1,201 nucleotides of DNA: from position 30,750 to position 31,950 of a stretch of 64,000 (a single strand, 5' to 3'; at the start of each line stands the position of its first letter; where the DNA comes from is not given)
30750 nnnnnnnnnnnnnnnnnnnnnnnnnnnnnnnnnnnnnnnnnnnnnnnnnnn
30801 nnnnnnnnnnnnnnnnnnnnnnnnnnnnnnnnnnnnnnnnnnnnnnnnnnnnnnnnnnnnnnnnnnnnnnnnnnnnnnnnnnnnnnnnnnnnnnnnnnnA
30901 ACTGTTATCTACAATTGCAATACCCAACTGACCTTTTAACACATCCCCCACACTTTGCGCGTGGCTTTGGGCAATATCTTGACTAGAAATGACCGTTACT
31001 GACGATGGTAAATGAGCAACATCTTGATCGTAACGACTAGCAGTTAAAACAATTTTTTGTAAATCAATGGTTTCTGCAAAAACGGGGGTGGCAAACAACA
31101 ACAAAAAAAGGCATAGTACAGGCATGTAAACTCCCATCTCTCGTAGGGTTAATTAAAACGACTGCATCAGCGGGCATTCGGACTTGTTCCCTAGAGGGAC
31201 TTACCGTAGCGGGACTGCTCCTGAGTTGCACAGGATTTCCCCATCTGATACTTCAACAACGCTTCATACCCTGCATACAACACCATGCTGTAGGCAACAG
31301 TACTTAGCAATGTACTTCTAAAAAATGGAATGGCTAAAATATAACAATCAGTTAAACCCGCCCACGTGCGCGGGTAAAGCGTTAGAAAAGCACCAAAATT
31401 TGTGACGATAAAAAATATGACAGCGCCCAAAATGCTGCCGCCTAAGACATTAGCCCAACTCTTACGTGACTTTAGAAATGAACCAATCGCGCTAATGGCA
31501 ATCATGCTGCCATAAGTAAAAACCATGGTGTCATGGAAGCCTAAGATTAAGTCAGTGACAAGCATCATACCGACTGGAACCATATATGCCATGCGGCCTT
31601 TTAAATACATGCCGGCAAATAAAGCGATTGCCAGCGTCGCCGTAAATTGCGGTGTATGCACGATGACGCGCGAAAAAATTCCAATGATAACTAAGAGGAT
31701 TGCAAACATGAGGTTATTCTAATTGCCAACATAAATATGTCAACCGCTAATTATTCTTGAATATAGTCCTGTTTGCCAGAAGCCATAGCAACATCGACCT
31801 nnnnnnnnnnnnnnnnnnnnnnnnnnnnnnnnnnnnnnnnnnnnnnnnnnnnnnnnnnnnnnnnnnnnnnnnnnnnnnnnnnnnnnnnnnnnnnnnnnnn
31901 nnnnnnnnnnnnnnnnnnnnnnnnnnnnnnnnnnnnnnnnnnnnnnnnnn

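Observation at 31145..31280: Cobalamin riboswitch upstream of a TonB-dependent receptor, overlapping the 3-prime end of the preceding membrane-protein ORF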

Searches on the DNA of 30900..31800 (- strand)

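Call 4: search_rna_families(source=window, start=30900, end=31800, threshold=evalue, max_evalue=10, show_alignments=4)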
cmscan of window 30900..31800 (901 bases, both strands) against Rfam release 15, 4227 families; matches with E-value up to 10: 2.
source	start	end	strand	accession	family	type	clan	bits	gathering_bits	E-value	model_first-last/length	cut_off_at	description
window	31164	31251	-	RF01689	AdoCbl-II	Cis-reg; riboswitch;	CL00101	40.4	36.5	4.8e-08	1-81/81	no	AdoCbl-II (Cobalamin/B12) riboswitch aptamer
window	31319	31354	+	RF02422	Bp1_738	Gene; sRNA;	-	16.9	45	0.63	1-208/208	no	Burkholderia sRNA Bp1_Cand738_SIPHT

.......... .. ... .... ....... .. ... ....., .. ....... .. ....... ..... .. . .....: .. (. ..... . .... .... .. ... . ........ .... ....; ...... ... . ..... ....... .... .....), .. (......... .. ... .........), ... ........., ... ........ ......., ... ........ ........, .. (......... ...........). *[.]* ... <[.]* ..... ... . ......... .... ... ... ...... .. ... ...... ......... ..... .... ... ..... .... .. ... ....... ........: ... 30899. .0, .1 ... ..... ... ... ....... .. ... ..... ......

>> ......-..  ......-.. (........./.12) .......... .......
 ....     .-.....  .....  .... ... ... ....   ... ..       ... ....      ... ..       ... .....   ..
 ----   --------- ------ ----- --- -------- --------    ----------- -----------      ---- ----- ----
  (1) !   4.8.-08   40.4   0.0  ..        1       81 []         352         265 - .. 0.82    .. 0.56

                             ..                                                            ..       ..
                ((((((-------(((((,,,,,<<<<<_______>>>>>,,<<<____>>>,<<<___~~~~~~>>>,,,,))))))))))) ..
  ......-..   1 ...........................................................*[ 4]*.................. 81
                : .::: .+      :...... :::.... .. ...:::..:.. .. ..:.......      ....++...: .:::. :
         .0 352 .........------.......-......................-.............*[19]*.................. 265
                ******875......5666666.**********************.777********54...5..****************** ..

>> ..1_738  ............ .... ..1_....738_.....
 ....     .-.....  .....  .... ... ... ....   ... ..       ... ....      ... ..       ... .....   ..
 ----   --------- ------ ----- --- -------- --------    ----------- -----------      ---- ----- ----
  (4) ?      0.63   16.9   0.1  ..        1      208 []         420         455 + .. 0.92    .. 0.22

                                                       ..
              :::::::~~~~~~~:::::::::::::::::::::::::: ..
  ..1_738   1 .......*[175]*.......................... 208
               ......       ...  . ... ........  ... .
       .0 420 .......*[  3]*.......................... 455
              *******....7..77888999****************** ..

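Call 15: search_rna_families(sources=[L004, L005, L006, L007, L008, L009, L010, L011, L012, L013, L014, L015, L016, L017, L018, L019, L020, L021, L022, L023], threshold=gathering)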
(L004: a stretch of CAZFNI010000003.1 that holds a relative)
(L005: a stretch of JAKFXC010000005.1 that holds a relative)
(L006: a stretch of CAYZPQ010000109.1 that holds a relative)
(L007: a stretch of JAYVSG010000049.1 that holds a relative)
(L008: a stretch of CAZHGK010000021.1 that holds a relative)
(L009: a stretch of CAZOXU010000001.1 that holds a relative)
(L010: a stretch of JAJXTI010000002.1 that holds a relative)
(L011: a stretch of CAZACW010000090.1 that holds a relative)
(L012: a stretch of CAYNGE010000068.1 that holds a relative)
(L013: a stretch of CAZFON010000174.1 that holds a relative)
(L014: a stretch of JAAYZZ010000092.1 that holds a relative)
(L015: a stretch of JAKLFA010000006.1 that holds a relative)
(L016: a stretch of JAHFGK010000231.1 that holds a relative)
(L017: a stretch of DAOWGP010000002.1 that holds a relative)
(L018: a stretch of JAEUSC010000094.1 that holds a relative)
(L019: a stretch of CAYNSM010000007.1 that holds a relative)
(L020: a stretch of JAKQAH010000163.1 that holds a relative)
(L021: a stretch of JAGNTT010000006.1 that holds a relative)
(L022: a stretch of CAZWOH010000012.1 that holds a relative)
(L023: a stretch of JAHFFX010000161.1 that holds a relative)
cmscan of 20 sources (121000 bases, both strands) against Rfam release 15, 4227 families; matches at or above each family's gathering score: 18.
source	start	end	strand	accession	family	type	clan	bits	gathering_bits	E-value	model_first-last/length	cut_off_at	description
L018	4515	4730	+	RF00174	Cobalamin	Cis-reg; riboswitch;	CL00101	89.9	31.5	1.2e-20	1-189/189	no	Cobalamin riboswitch aptamer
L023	5042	5112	-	RF00005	tRNA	Gene; tRNA;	CL00001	74.1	29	4.4e-14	1-71/71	no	tRNA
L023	1329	1518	+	RF00174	Cobalamin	Cis-reg; riboswitch;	CL00101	67.7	31.5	2.7e-14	1-189/189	no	Cobalamin riboswitch aptamer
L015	779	852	+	RF00005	tRNA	Gene; tRNA;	CL00001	64.6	29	1.8e-11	1-71/71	no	tRNA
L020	4503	4710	+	RF00174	Cobalamin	Cis-reg; riboswitch;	CL00101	61.9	31.5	1.3e-12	1-189/189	no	Cobalamin riboswitch aptamer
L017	4621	4798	+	RF00174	Cobalamin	Cis-reg; riboswitch;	CL00101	57.4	31.5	2.5e-11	1-189/189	no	Cobalamin riboswitch aptamer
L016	2231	2375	+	RF00174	Cobalamin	Cis-reg; riboswitch;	CL00101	53.3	31.5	3.7e-10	1-189/189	no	Cobalamin riboswitch aptamer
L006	1940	2014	+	RF01689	AdoCbl-II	Cis-reg; riboswitch;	CL00101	49.8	36.5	8.2e-09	1-81/81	no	AdoCbl-II (Cobalamin/B12) riboswitch aptamer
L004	4446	4564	+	RF00174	Cobalamin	Cis-reg; riboswitch;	CL00101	45.3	31.5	6.8e-08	1-189/189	no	Cobalamin riboswitch aptamer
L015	4154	4341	+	RF00174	Cobalamin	Cis-reg; riboswitch;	CL00101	44.2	31.5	1.5e-07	1-189/189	no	Cobalamin riboswitch aptamer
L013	682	817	+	RF00174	Cobalamin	Cis-reg; riboswitch;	CL00101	43.5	31.5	2.3e-07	1-189/189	no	Cobalamin riboswitch aptamer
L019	4516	4676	+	RF00174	Cobalamin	Cis-reg; riboswitch;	CL00101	43.3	31.5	2.6e-07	1-189/189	no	Cobalamin riboswitch aptamer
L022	2280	2421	+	RF00174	Cobalamin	Cis-reg; riboswitch;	CL00101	42.5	31.5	4.5e-07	1-189/189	no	Cobalamin riboswitch aptamer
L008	4502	4589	+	RF01689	AdoCbl-II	Cis-reg; riboswitch;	CL00101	39.2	36.5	1.6e-05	1-81/81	no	AdoCbl-II (Cobalamin/B12) riboswitch aptamer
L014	1991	2101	+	RF00174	Cobalamin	Cis-reg; riboswitch;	CL00101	38.8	31.5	5.1e-06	1-189/189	no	Cobalamin riboswitch aptamer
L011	3527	3642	+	RF00174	Cobalamin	Cis-reg; riboswitch;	CL00101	37.3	31.5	1.4e-05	1-189/189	no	Cobalamin riboswitch aptamer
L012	4500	4608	+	RF00174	Cobalamin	Cis-reg; riboswitch;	CL00101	36.4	31.5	2.4e-05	1-189/189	no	Cobalamin riboswitch aptamer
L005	3703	3814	+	RF00174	Cobalamin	Cis-reg; riboswitch;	CL00101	35.2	31.5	5.6e-05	1-189/189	no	Cobalamin riboswitch aptamer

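Call 25: search_with_rna_model(model_id=R1, sources=[L084, L085, L086, L087, L088, L089, L090, L091, L092, L093, L094, L095, L096, L097, L098, L099, L100, L101, L102, L103, L104, L105, L106, L107, L108, L109, L110, L111, L112, L113, L114, L115, L116, L117, L118, L119, L120, L121, L122, L123, L124, L125, L126, L127, L128, L129, L130, L131, L132, L133, L134, L135, L136, L137, L138, L139, L140, L141, L142, L143, L144, L145, L146, L147, L148, L149, L150, L151, L152, L153, L154, L155, L156, L157, L158, L159, L160, L161, L162, L163], max_evalue=0.1)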
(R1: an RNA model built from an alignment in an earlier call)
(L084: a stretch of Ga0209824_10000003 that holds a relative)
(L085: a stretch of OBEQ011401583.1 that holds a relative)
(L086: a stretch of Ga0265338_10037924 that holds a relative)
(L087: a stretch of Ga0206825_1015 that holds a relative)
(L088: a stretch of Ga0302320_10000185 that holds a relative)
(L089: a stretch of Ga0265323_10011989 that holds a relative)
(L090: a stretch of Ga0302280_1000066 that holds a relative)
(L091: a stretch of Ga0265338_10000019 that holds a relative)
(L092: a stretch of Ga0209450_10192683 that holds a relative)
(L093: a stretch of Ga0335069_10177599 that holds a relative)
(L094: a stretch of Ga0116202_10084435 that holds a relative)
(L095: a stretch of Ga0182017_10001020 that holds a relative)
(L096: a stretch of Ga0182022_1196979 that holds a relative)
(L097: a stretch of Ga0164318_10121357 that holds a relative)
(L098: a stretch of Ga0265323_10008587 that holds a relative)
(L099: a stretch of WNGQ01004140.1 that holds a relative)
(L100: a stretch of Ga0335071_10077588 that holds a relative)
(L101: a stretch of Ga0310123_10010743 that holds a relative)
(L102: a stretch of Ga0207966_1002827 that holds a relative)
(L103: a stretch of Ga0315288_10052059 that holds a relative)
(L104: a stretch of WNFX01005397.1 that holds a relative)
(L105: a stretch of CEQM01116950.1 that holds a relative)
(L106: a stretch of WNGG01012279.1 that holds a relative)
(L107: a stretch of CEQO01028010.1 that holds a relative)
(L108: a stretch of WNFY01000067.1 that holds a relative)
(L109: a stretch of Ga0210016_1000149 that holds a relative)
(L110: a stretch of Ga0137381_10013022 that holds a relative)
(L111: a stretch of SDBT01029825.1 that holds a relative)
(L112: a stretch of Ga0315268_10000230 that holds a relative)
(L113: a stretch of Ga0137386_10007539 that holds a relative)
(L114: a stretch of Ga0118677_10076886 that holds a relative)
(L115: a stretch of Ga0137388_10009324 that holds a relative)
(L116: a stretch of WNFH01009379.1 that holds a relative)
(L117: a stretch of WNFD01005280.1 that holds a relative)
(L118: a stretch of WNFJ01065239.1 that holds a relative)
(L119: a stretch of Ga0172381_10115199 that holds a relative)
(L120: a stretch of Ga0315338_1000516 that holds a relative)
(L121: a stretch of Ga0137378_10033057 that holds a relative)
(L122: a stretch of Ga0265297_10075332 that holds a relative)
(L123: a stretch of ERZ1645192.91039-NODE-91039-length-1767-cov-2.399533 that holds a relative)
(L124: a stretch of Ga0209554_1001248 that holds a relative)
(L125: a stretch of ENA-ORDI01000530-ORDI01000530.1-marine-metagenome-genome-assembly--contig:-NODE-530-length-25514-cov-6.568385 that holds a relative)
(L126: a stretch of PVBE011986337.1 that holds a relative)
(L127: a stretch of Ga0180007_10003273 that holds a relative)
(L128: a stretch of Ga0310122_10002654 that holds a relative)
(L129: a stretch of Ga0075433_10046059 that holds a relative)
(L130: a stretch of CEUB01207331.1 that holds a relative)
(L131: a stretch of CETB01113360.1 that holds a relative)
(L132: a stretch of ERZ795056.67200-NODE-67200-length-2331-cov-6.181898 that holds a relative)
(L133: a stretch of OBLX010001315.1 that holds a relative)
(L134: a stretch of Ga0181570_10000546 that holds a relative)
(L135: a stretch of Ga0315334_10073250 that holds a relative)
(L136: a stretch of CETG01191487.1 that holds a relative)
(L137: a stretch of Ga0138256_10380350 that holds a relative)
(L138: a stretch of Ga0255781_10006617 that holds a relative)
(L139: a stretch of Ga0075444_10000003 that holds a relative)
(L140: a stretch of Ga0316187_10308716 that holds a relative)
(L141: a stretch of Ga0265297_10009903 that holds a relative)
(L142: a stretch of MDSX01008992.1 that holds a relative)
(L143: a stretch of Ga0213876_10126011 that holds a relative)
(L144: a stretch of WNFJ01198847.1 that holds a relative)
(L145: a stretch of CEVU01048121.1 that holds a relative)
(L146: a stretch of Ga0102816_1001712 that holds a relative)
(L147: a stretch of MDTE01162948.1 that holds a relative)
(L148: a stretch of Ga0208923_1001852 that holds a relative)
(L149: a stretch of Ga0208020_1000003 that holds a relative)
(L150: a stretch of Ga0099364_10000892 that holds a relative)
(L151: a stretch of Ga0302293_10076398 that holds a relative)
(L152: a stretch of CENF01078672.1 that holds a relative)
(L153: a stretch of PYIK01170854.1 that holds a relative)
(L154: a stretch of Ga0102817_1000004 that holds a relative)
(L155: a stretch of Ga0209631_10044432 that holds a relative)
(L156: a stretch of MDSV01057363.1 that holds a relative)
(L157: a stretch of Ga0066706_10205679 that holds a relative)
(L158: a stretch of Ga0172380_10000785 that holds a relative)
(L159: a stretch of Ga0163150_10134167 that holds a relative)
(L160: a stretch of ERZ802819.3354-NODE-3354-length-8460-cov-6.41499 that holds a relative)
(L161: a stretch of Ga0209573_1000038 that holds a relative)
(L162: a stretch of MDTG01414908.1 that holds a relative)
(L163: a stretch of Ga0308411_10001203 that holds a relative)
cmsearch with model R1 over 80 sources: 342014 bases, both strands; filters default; matches with E-value up to 0.1: 27.
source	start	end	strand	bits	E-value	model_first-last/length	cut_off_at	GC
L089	1786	1863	+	82.3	3.6e-23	1-76/76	no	0.51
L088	3509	3588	+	73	3.2e-20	1-76/76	no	0.56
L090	3509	3588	+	73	3.2e-20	1-76/76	no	0.56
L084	3516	3598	+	68.4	9.5e-19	1-76/76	no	0.57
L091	3510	3598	+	67.3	2.1e-18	1-76/76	no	0.52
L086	3509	3558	+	55.1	1.6e-14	1-50/76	3'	0.58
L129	551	614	+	48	3.1e-12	1-76/76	no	0.61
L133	45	125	+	44.6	3.7e-11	1-76/76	no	0.46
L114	2864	2946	+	42.9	1.3e-10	1-76/76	no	0.49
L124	5626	5761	-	39.3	1.8e-09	1-76/76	no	0.33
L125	5626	5761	-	39.3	1.8e-09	1-76/76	no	0.33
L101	2781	2916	-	35.9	2.1e-08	1-76/76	no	0.35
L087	4363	4452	+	35.8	2.3e-08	1-76/76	no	0.52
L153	853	985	+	35.7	2.5e-08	1-76/76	no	0.42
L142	208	340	+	35.3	3.3e-08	1-76/76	no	0.45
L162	682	748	+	34.4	6.2e-08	1-76/76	no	0.52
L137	20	85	+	33.2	1.5e-07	1-76/76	no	0.41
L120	5629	5764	-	31.9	3.8e-07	1-76/76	no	0.35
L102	3036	3171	-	30.1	1.5e-06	1-76/76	no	0.36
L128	2623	2758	-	30.1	1.5e-06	1-76/76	no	0.36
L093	1122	1305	+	29.2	2.8e-06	1-76/76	no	0.57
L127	199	264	+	26.8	1.7e-05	1-76/76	no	0.48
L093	2063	2227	+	23.6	0.00018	1-76/76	no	0.61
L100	533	697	+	23.6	0.00018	1-76/76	no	0.61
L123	1538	1625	+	21.4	0.00085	1-76/76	no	0.58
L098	195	301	+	20.6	0.0016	1-76/76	no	0.5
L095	671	782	+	18.9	0.0055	1-76/76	no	0.49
